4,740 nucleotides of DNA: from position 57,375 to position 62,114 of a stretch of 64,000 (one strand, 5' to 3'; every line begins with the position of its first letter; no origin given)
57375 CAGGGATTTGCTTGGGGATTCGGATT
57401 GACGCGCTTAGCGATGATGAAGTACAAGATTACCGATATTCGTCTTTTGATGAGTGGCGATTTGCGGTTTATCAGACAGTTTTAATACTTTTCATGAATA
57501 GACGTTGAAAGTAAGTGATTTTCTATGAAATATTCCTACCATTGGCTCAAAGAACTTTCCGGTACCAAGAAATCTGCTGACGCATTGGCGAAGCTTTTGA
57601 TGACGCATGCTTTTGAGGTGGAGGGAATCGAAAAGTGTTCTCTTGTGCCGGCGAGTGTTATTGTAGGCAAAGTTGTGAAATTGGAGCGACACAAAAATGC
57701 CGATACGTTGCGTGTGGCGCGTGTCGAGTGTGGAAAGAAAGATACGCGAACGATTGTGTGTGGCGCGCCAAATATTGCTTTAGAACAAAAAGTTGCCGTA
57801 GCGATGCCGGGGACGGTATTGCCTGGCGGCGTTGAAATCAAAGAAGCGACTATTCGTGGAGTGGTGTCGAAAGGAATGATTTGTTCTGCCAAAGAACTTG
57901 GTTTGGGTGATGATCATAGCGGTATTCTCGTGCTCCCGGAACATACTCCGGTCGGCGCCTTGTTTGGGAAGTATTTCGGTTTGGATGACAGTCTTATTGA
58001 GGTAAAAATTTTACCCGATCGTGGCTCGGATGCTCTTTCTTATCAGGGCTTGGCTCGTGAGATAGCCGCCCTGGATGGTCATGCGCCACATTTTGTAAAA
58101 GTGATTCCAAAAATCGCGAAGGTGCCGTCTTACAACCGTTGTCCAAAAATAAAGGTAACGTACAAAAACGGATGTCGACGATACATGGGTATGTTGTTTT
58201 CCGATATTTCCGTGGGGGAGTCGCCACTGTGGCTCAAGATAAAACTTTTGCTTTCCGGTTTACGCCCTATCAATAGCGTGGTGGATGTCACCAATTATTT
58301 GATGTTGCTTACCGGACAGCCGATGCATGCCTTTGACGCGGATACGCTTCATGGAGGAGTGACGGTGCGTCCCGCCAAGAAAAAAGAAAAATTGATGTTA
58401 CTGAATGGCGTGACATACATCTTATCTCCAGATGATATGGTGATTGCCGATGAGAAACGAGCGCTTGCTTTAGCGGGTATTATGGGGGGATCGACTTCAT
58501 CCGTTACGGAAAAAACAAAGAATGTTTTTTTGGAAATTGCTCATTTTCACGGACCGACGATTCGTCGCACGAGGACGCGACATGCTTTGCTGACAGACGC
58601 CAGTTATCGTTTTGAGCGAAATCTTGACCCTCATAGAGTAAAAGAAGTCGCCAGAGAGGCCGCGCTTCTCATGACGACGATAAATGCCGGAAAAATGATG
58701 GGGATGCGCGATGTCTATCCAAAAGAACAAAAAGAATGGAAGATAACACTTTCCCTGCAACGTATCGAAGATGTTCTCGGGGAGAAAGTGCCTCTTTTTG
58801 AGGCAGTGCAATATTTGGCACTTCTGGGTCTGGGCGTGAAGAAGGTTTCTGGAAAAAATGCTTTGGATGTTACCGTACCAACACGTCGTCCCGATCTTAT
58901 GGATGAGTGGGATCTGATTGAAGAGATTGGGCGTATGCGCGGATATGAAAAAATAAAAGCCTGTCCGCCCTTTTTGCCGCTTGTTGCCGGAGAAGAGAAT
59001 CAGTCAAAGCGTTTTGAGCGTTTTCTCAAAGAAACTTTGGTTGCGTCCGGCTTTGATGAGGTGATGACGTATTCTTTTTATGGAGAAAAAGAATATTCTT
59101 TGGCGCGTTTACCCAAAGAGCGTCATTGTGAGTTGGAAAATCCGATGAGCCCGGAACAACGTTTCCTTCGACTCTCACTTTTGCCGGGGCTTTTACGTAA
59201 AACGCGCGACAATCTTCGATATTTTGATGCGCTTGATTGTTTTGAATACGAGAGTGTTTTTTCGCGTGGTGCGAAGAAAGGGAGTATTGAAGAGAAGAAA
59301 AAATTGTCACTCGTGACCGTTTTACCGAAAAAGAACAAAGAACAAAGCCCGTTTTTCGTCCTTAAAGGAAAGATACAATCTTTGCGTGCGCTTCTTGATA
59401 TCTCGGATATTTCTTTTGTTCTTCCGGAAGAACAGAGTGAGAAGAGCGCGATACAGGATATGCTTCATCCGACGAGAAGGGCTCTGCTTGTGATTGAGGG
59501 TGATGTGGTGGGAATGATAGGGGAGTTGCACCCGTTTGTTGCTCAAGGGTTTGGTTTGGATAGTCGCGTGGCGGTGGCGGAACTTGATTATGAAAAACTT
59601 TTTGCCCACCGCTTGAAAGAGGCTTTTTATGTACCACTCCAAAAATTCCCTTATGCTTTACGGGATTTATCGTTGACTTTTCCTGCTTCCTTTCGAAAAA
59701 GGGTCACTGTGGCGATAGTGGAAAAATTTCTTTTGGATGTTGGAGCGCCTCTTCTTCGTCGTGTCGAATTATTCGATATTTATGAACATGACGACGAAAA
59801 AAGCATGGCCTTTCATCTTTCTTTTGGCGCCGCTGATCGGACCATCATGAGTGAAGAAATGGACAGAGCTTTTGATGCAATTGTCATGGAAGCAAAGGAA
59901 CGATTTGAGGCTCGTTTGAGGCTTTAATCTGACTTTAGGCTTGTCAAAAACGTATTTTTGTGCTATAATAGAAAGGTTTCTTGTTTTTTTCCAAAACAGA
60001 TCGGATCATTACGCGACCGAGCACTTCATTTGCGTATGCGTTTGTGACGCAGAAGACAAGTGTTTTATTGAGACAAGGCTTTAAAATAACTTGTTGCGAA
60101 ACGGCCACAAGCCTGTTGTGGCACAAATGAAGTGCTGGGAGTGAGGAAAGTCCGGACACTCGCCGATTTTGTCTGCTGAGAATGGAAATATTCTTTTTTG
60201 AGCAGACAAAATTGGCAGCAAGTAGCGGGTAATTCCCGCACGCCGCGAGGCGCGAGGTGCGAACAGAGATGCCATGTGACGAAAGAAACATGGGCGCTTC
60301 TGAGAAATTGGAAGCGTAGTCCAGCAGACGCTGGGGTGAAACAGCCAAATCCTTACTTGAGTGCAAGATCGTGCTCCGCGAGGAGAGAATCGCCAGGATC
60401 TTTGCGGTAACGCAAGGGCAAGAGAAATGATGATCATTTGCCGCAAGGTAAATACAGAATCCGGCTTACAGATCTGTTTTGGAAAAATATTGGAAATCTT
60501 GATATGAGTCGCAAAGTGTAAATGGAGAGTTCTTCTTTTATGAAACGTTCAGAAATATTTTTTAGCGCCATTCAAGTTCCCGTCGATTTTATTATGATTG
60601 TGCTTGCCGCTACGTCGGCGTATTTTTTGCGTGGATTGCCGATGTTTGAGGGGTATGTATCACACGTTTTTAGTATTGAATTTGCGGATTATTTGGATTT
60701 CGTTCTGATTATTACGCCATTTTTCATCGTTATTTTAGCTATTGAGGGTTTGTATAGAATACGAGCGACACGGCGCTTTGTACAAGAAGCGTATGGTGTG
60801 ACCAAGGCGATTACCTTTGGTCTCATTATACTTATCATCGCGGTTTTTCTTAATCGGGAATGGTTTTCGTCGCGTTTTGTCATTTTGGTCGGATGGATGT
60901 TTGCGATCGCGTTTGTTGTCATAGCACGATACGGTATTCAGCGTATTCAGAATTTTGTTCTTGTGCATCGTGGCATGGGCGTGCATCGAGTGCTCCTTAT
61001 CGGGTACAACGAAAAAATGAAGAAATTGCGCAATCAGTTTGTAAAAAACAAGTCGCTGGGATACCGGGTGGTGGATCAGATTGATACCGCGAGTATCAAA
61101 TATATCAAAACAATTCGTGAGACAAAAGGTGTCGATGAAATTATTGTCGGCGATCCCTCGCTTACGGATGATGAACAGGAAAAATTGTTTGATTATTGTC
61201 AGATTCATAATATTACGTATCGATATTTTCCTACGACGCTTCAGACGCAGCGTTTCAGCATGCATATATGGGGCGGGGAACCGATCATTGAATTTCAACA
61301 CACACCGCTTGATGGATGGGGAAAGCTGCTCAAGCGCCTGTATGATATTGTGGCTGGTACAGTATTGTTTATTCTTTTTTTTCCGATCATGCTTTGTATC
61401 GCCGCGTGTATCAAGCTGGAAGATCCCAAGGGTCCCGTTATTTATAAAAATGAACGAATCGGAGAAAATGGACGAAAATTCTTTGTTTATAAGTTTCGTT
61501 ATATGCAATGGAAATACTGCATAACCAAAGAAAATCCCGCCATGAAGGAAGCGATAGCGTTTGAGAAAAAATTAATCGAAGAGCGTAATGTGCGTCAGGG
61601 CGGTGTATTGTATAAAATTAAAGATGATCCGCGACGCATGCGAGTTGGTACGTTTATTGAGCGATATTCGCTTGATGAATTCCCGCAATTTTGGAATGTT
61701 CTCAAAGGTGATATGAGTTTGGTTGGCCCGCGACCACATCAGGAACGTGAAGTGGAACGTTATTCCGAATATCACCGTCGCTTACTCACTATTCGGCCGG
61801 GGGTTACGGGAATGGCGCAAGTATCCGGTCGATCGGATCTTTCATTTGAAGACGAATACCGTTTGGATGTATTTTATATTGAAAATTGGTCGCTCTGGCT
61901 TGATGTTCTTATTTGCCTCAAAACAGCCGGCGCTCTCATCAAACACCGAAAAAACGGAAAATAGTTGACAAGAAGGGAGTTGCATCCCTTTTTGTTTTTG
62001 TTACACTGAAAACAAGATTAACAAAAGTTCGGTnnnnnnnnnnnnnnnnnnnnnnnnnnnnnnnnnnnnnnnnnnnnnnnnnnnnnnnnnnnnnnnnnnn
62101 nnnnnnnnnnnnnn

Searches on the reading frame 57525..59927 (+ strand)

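Call 30: search_protein_families(library=pfam, proteins=[window:57525-59927:+], max_evalue=0.0001)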
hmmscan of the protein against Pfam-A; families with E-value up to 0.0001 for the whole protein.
window:57525-59927:+ (800 aa): 5 families
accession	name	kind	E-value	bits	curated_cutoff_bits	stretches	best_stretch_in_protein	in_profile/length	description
PF03483.22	B3_4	-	3.8e-63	212.6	29.3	1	217-386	2-172/174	B3/4 domain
PF17759.6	tRNA_synthFbeta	-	4.8e-41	141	22.4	1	478-688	2-213/214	Phenylalanyl tRNA synthetase beta chain CLM domain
PF01588.26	tRNA_bind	-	7.3e-21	74.5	27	1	45-145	1-95/96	Putative tRNA binding domain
PF03484.21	B5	-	4.3e-17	62.5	28.6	1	407-474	1-67/67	tRNA synthetase B5 domain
PF03147.19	FDX-ACB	-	8.7e-15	55.4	31.1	1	707-799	2-94/94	Ferredoxin-fold anticodon binding domain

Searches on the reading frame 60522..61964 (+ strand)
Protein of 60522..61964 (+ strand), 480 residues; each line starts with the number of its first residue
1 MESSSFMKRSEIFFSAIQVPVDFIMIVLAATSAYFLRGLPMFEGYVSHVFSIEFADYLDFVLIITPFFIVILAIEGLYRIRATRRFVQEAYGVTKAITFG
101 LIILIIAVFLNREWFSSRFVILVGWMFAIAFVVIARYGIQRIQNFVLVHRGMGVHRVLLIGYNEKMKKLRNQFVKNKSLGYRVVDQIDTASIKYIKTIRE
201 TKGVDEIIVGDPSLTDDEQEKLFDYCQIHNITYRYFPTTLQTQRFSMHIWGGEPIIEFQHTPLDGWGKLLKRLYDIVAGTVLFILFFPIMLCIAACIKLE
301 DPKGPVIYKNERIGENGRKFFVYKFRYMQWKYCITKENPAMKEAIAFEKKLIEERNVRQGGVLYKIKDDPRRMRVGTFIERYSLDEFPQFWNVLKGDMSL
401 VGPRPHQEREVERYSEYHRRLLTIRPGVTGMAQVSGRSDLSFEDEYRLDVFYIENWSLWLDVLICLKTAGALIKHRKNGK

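Call 21: find_encoding_contigs(protein=window:60522-61964:+, flank=10000, max_places=3)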
Protein window:60522-61964:+ (480 aa): no gene with exactly this product is on record in the collection.

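Call 30: search_protein_families(library=pfam, proteins=[window:60522-61964:+], max_evalue=0.0001)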
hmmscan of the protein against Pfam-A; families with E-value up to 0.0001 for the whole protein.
window:60522-61964:+ (480 aa): 2 families
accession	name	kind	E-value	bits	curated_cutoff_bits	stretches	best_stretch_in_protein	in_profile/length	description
PF02397.22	Bac_transf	-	6.2e-60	202.2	27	1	271-473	1-178/179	Bacterial sugar transferase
PF13727.12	CoA_binding_3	-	1.7e-07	31.9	25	1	74-190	2-113/175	CoA-binding domain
